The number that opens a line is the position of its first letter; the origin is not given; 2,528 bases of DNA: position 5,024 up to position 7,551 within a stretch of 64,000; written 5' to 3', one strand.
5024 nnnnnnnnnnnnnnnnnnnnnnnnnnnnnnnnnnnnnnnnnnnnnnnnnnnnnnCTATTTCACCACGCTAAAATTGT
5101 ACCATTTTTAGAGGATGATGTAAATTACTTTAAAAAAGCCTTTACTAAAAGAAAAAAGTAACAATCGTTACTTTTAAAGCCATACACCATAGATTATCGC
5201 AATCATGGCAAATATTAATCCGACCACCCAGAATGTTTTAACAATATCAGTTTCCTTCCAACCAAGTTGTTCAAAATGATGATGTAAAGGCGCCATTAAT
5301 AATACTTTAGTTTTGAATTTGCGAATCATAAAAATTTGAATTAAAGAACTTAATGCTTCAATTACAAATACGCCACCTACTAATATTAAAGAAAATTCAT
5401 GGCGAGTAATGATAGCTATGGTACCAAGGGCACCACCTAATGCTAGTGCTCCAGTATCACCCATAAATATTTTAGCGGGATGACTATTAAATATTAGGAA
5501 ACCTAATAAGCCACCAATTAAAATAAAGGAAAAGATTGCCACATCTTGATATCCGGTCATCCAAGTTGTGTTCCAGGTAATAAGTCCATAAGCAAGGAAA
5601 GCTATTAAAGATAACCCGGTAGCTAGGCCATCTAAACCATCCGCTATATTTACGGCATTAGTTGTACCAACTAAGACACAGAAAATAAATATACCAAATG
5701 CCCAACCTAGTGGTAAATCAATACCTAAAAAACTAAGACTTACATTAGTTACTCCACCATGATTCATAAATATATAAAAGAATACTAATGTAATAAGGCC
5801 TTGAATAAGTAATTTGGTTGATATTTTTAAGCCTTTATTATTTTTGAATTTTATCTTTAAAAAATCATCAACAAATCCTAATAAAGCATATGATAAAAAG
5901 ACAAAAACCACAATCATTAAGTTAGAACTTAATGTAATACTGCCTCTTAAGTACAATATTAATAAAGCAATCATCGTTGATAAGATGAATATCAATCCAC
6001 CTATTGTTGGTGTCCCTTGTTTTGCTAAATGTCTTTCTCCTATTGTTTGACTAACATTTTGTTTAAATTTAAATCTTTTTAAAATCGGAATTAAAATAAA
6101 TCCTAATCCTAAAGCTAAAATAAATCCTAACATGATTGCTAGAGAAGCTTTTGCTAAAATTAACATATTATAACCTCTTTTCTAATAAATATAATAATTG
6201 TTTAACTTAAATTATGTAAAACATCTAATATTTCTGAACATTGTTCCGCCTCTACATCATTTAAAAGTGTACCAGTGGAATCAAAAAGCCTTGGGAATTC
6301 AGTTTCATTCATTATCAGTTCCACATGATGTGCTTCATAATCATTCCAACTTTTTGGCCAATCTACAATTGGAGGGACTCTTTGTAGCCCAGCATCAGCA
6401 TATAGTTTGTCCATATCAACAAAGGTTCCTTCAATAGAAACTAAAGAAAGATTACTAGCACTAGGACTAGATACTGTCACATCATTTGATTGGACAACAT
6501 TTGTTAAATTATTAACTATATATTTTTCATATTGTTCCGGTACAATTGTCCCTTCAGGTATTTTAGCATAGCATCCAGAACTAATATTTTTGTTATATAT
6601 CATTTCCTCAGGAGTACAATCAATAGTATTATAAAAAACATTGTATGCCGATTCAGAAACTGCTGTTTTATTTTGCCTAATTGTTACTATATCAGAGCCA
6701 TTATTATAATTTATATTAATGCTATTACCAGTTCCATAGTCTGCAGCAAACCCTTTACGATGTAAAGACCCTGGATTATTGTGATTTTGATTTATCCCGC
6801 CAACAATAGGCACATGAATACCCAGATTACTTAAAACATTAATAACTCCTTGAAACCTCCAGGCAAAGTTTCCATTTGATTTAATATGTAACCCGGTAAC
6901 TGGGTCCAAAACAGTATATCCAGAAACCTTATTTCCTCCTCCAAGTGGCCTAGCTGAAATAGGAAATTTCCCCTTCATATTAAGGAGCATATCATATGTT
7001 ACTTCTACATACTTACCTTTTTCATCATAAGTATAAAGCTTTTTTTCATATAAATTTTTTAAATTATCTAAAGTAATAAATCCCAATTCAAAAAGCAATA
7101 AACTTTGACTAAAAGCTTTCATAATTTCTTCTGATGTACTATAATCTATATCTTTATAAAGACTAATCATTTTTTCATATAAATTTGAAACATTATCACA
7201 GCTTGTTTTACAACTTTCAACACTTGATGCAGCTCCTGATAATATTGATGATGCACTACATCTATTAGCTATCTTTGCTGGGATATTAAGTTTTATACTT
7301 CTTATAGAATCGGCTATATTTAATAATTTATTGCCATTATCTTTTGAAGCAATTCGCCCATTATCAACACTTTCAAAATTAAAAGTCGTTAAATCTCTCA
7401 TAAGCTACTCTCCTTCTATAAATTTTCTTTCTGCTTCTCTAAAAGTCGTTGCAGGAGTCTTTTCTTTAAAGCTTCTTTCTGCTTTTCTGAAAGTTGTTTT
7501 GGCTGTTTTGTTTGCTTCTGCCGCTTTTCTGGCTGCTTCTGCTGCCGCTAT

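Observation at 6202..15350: T7SSb-like island inserted into the dcw cluster next to tRNA-Leu, apparently lacking EssB/EsaA/EssA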

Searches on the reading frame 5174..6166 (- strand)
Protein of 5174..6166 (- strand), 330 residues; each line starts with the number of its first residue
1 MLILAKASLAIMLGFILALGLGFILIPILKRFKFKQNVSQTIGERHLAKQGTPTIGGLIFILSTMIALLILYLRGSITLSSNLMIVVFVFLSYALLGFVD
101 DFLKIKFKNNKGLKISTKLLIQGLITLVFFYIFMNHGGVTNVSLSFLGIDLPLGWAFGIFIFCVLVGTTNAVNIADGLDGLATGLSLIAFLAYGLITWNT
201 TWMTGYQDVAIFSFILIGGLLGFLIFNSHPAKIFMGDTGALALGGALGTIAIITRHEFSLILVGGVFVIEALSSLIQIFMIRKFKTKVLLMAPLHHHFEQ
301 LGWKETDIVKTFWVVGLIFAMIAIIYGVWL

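Call 5: search_protein_families(library=pfam, proteins=[window:5174-6166:-], max_evalue=0.01)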
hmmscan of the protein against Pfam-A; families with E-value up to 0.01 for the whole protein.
window:5174-6166:- (330 aa): 1 family
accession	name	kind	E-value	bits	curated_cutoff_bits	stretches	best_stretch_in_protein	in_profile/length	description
PF00953.26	Glycos_transf_4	-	1.1e-33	116.9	27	1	84-254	2-159/160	Glycosyl transferase family 4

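Call 20: find_related_loci(query=window:5174-6166:-, collection=genome_contigs, flank=10000)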
Query window:5174-6166:- (330 aa) in genome_contigs; peptide patterns used: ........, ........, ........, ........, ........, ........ (x = any residue, [..] = any of these).
600 stretches matched a pattern (row limit reached: there are more); 592 encode a relative of the query (tblastn E <= 1e-3); the best 80 are kept; 80 distinct loci.
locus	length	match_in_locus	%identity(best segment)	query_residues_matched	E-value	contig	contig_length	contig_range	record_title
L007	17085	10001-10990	69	1-330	4e-152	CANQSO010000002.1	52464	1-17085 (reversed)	MAG: uncultured Bacilli bacterium isolate Lapin-032__bin38 genome assembly, contig: Lapin-032__NODE_1094_length_52464_co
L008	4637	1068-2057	68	1-330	2e-153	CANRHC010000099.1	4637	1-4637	MAG: uncultured Bacilli bacterium isolate Lapin-032__bin37 genome assembly, contig: Lapin-032__NODE_22838_length_4637_co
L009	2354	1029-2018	66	1-330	2e-156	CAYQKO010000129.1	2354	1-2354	MAG TPA_asm: uncultured Muribaculaceae bacterium isolate SRP222994_co1_113 genome assembly, contig: NODE_77411_length_23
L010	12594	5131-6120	68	1-330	5e-142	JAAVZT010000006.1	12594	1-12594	MAG: Bacilli bacterium isolate ABMPRH_26_1 k141_287254, whole genome shotgun sequence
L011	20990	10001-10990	64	1-330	9e-142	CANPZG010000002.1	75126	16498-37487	MAG: uncultured Bacilli bacterium isolate Lapin-005__bin107 genome assembly, contig: Lapin-005__NODE_380_length_75126_co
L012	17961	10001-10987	60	1-329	3e-130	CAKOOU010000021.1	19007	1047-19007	MAG: uncultured Bacilli bacterium isolate REFINED_METABAT215_TOP10_CONTIGS_1500_ASSEMBLY_K77_MERGED__Hadza_MoBio_hadza-I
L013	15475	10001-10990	65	1-330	6e-121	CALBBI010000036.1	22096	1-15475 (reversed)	MAG TPA_asm: uncultured Firmicutes bacterium isolate SRR1761718_bin.24_CONCOCT_v1.1_MAG genome assembly, contig: ERZ1756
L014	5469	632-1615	57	1-330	9e-119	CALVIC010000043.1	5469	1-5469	MAG: uncultured Bacilli bacterium isolate BRZ_DB__bin97 genome assembly, contig: BRZ_DB__NODE_19226_length_5469_cov_5.78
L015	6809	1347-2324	57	1-330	3e-115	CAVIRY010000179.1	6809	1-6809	bacterium isolate G02625-L1_cleanbin_000031 genome assembly, contig: Spades_G02625-L1_contig_3278, whole genome shotgun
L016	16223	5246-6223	57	1-330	3e-115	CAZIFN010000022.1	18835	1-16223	MAG TPA_asm: uncultured Mycoplasma sp. isolate SRP225648_co1_101 genome assembly, contig: NODE_7128_length_18835_cov_18.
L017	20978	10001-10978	54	1-330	6e-112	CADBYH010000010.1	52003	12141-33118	MAG: uncultured Erysipelotrichaceae bacterium isolate RUG14412 genome assembly, contig: RUG14412_asm_10, whole genome sh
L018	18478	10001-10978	55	1-330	1e-110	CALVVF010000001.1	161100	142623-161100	MAG: uncultured Bacilli bacterium isolate BRZ_QR__bin83 genome assembly, contig: BRZ_QR__NODE_44_length_161100_cov_8.527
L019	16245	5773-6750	51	1-330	9e-104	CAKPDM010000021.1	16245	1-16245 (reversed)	MAG: uncultured Bacilli bacterium isolate REFINED_METABAT215_TOP10_CONTIGS_1500_ASSEMBLY_K77_MERGED__Hadza_MoBio_hadza-I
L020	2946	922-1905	48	3-330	1e-89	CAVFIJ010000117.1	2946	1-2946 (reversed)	Bacteroidaceae bacterium isolate SRR8978484_cleanbin_000007 genome assembly, contig: Spades_SRR8978484_contig_2499, whol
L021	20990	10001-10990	53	1-330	1e-109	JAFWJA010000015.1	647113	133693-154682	MAG: Bacilli bacterium isolate RGIG5784 Sheep_Ileum-5__c1190, whole genome shotgun sequence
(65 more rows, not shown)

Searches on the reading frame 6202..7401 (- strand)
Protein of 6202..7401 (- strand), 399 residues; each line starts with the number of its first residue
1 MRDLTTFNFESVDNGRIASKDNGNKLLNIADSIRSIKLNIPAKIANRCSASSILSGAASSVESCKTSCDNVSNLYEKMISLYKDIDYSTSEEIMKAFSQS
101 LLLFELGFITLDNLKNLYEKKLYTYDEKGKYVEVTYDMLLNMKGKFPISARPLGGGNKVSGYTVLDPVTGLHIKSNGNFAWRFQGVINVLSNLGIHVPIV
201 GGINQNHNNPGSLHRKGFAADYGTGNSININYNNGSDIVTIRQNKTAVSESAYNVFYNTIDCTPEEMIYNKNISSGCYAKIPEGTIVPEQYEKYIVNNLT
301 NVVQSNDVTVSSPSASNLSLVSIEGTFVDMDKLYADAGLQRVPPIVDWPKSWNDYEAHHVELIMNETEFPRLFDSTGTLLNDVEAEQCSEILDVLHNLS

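Call 5: search_protein_families(library=pfam, proteins=[window:6202-7401:-], max_evalue=0.01)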
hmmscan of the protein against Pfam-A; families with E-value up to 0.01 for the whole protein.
window:6202-7401:- (399 aa): 0 families

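Call 6: search_protein_families(library=ncbifam, proteins=[window:6202-7401:-], max_evalue=0.01)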
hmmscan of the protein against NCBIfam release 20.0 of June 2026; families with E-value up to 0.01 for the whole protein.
window:6202-7401:- (399 aa): 0 families

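Call 25: find_homologous_proteins(query=window:6202-7401:-, max_evalue=0.001)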
Query window:6202-7401:- (399 aa): 7 proteins with E <= 0.001 among 3548 candidates.
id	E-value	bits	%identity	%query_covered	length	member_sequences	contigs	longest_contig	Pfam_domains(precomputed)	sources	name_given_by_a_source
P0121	2.7e-264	894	100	100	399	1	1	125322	-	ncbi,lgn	-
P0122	2.0e-163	562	65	100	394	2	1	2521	-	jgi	jgi:hypothetical protein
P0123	4.1e-135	469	53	100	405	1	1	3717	-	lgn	-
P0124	8.1e-124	432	83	56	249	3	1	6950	-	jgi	jgi:hypothetical protein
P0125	1.1e-115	405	49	100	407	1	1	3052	-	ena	-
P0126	1.6e-114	401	48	100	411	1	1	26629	-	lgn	-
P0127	4.7e-113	397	48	100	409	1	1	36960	-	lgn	-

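Call 26: find_encoding_contigs(protein=P0121, flank=10000, max_places=2)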
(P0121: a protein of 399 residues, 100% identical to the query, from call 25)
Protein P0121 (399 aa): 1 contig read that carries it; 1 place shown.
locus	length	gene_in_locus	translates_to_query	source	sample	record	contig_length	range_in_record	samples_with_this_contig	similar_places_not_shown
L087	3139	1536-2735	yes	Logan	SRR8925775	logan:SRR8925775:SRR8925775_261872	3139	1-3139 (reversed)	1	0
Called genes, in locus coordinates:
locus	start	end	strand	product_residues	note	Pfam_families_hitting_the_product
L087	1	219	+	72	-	?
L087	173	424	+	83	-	-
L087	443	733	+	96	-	-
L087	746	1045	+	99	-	PF06013:WXG100 (weak)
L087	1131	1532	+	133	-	-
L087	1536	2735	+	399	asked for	-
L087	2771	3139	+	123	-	?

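Call 28: search_solved_structures(query=A1, max_evalue=10, show_alignments=3)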
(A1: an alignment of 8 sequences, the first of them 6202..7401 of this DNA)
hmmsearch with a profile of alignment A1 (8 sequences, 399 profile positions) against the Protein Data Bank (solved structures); distinct sequences matched with E-value up to 10: 2.
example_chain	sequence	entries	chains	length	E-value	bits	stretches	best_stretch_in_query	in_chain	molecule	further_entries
1ll8_A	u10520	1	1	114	1.9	10.6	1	119-203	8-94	PAS Kinase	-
6lr1_A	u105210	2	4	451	2.1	10.4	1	223-297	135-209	Hexachlorobenzene oxidative dehalogenase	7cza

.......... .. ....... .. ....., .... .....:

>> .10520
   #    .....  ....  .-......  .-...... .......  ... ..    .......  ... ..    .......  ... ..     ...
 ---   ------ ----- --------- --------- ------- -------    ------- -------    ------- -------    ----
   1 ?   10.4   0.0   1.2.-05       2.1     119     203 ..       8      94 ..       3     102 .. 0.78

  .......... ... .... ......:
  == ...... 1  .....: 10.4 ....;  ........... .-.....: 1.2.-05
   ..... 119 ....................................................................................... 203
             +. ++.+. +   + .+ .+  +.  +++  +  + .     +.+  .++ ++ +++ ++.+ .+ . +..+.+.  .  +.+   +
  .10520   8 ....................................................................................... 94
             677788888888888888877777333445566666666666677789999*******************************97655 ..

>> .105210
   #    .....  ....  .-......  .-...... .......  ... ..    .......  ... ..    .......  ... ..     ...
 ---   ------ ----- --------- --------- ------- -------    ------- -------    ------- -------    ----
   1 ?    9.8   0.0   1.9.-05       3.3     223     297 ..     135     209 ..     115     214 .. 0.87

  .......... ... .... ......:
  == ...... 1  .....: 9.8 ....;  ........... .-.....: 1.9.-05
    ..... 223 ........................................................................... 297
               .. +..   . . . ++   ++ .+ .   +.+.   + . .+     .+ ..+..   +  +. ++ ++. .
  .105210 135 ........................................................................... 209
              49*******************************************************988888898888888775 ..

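Call 43: predict_structure(alignment_id=A2)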
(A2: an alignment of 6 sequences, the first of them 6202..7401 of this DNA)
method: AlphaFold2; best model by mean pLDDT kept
length: 399 residues; sequences in the alignment: 6
mean_pLDDT: 64.2   pTM: 0.62
mean pLDDT of the five models: 64.2, 60.5, 58.3, 47.6, 46.1
residues with pLDDT >= 90: 29; 70-90: 174; 50-70: 75; < 50: 121
segments of 3 or more residues with pLDDT < 50: 1-30, 32-60, 81-88, 200-227, 233-253
pLDDT, mean of each block of 10 residues (from residue 1): 29 32 42 47 43 42 55 54 49 71 75 80 86 85 79 62 74 74 89 72 33 30 44 38 33 63 80 73 89 93 69 76 88 89 58 60 75 83 77 82
secondary structure, 60 per line:
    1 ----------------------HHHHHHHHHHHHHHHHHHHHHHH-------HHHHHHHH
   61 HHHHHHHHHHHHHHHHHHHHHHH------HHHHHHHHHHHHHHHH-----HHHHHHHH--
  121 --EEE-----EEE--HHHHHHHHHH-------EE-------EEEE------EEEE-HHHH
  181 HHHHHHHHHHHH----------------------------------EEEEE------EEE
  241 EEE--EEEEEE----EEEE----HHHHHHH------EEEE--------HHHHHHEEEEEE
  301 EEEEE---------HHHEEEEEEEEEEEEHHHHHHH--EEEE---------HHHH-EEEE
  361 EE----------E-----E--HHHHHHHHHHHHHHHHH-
elements in order: H23-45 H53-83 H90-105 H111-118 E123-125 E131-133 H136-145 E162-165 E172-175 H177-192 E227-231 E238-243 E246-251 E256-259 H264-270 E277-280 H289-294 E295-305 E318-329 H330-336 E339-342 H352-355 E357-362 H382-398

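Call 53: search_protein_families(library=pfam, alignment_id=A2, max_evalue=10)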
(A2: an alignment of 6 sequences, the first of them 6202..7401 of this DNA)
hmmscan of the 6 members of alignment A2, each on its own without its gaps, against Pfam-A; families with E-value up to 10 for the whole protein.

A. member 1, window:6202-7401:- (399 aa): 0 families

B. families by the number of members that match (of 6 scanned): 4 families
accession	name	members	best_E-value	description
PF09922.15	LiaF-like_C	1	0.017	Cell wall-active antibiotics response LiaF, C-terminal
PF07247.17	AATase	1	0.072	Alcohol acetyltransferase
PF20016.6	ThsA_Macro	1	0.09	Thoeris protein ThsA, Macro domain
PF00568.29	WH1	1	0.16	WH1 domain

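Call 60: search_protein_representatives(alignment_id=A2)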
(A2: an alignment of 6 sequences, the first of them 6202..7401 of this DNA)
Query: 6 sequences, 402 profile positions. Proteins with E-value up to 0.001 (for the whole library): 6; up to 1e-10: 5; up to 1e-30: 2. The best 6 are listed.
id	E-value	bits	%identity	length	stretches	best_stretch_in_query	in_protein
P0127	1.5e-208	709.2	-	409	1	1-402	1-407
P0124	8.5e-106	370.8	-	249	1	88-316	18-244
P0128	6.0e-30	121.0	-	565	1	175-362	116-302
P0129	1.7e-25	106.3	-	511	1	199-393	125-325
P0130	1.5e-24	103.2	-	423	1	176-376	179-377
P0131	8.2e-09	51.4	-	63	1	355-402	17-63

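Call 62: search_protein_families(library=pfam, proteins=[P0128, P0129, P0130], max_evalue=1)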
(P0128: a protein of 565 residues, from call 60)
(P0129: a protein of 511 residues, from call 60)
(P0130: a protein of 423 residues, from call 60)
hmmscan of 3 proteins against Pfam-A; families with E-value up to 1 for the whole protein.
P0128 (565 aa): 0 families

P0129 (511 aa): 2 families
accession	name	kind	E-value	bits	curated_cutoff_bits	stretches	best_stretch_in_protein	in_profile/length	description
PF20234.3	DUF6591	-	0.034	14.4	27.1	1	427-482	6-60/228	Family of unknown function (DUF6591)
PF15377.11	DUF4604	-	0.081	13.7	28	1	307-409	54-154/176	Domain of unknown function (DUF4604)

P0130 (423 aa): 1 family
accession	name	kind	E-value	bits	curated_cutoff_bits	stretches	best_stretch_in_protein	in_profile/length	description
PF06227.17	Poxv_Bcl-2-like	-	0.57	10.4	23.6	1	49-135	54-143/156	Poxvirus Bcl-2-like proteins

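Call 77: find_encoding_contigs(protein=P0130, flank=10000, max_places=2)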
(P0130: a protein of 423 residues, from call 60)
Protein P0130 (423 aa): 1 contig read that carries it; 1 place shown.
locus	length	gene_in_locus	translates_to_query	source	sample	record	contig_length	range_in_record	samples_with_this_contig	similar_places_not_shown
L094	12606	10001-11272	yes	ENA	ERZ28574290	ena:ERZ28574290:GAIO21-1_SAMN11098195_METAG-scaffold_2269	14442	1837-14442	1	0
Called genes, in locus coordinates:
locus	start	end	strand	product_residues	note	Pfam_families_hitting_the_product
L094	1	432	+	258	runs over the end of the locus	-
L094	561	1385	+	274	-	-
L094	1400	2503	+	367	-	PF00437:T2SSE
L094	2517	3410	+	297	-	-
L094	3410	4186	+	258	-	-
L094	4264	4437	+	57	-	-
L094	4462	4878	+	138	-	-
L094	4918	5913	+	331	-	-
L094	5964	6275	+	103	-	-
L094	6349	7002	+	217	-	-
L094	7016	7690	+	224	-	-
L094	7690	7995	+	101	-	-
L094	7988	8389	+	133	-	PF12732:YtxH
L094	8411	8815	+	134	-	-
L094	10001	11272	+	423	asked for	-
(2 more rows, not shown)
